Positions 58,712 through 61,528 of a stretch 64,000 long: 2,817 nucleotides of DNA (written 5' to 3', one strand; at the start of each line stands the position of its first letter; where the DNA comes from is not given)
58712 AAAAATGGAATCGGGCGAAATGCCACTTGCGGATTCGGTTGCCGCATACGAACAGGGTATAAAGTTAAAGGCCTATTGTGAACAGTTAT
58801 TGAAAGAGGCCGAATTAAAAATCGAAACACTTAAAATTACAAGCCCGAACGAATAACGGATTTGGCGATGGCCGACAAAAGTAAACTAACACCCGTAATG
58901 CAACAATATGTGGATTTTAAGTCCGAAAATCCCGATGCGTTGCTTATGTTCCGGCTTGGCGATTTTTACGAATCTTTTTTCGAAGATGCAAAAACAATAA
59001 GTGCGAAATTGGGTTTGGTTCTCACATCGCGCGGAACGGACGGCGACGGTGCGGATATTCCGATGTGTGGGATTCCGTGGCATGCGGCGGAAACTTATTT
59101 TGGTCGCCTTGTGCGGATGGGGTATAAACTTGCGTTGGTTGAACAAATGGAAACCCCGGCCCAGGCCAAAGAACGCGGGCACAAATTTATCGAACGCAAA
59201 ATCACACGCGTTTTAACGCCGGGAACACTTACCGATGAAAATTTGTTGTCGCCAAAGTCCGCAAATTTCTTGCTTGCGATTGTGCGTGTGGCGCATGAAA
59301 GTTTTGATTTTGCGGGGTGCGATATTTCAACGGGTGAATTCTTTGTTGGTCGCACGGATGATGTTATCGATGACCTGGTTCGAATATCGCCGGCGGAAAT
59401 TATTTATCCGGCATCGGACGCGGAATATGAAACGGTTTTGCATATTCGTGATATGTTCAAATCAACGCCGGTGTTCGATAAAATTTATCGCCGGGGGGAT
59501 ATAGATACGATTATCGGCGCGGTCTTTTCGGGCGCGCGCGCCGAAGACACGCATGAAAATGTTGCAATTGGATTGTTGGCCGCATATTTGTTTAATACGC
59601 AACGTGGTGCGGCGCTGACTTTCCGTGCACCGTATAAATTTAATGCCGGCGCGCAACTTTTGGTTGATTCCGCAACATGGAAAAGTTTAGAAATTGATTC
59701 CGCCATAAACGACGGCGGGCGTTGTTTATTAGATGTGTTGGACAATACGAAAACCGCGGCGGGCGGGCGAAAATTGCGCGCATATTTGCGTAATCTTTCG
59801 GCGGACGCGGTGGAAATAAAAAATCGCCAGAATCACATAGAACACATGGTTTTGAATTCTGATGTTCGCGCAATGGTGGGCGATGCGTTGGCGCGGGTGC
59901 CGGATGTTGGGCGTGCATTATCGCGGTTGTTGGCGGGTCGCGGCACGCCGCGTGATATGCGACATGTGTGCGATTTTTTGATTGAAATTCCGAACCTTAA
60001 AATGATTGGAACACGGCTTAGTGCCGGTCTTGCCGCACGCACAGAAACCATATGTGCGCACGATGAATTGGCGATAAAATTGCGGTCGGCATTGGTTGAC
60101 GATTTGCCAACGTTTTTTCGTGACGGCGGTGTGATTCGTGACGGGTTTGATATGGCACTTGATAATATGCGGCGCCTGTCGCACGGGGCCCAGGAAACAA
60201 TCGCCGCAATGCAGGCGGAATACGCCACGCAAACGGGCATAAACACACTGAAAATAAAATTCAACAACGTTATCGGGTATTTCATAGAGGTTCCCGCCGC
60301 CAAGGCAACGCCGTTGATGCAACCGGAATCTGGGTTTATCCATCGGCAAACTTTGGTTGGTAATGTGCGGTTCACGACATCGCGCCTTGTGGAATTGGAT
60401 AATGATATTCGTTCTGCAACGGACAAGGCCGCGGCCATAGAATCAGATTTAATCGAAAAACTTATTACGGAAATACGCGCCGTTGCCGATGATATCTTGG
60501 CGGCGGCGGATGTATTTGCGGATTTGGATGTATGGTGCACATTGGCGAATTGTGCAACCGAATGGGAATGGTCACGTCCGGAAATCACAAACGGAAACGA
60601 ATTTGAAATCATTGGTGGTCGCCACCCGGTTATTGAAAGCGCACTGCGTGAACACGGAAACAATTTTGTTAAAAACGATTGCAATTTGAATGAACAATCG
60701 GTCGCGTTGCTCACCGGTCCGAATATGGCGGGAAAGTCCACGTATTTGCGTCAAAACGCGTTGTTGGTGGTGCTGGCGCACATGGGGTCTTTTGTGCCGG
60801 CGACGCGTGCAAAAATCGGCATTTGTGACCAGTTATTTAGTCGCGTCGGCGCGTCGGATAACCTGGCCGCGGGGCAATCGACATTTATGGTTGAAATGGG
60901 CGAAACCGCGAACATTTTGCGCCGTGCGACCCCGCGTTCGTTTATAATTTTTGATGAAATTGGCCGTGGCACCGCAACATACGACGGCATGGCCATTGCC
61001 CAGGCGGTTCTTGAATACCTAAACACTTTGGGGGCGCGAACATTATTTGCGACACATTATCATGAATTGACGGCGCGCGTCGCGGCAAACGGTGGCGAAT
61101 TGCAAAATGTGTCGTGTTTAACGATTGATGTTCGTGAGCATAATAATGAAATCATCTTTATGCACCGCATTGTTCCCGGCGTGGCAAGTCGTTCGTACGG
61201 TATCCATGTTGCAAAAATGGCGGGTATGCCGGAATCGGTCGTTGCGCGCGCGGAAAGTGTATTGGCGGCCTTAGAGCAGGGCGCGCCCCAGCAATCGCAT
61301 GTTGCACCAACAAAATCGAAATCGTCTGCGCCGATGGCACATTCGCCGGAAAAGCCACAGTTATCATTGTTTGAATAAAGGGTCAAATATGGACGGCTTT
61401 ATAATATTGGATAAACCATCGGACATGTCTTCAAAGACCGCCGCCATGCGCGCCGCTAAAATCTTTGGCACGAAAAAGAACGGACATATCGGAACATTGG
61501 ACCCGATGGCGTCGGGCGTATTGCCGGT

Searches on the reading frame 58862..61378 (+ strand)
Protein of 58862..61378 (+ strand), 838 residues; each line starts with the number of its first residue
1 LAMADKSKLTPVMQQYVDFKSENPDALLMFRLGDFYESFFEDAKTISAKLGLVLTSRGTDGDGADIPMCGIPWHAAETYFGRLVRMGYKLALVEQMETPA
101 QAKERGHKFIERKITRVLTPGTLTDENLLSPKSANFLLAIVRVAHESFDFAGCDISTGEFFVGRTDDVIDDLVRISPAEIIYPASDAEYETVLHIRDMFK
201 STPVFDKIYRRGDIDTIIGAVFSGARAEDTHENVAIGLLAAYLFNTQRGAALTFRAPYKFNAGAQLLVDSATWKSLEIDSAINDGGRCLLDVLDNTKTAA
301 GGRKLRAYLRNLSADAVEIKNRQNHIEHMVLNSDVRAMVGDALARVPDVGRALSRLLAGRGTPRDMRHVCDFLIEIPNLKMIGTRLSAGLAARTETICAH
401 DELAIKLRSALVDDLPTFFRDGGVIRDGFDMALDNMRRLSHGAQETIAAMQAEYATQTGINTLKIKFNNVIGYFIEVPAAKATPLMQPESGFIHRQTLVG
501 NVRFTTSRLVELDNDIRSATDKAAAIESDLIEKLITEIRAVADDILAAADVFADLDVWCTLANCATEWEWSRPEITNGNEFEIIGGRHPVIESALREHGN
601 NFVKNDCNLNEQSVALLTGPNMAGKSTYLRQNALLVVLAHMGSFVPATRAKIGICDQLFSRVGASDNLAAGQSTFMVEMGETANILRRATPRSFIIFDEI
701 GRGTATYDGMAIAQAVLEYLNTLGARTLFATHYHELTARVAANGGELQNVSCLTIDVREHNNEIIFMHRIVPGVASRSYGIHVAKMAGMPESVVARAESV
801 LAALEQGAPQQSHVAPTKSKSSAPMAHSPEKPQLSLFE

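Call 13: search_protein_families(library=pfam, proteins=[window:58862-61378:+])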
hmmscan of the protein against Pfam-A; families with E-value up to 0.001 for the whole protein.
window:58862-61378:+ (838 aa): 5 families
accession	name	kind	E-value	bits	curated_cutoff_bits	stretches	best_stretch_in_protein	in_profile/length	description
PF00488.27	MutS_V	-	1.9e-79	266.4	30.2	1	616-805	2-188/188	MutS domain V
PF01624.25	MutS_I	-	4.1e-39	133.7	20.6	1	10-126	1-112/113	MutS domain I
PF05192.23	MutS_III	-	5.3e-32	112.2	34.1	1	271-562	1-194/194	MutS domain III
PF05190.23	MutS_IV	-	1.2e-19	70.8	22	1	428-521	1-91/92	MutS family domain IV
PF05188.22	MutS_II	-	2.2e-09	38.2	25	1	135-214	1-79/133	MutS domain II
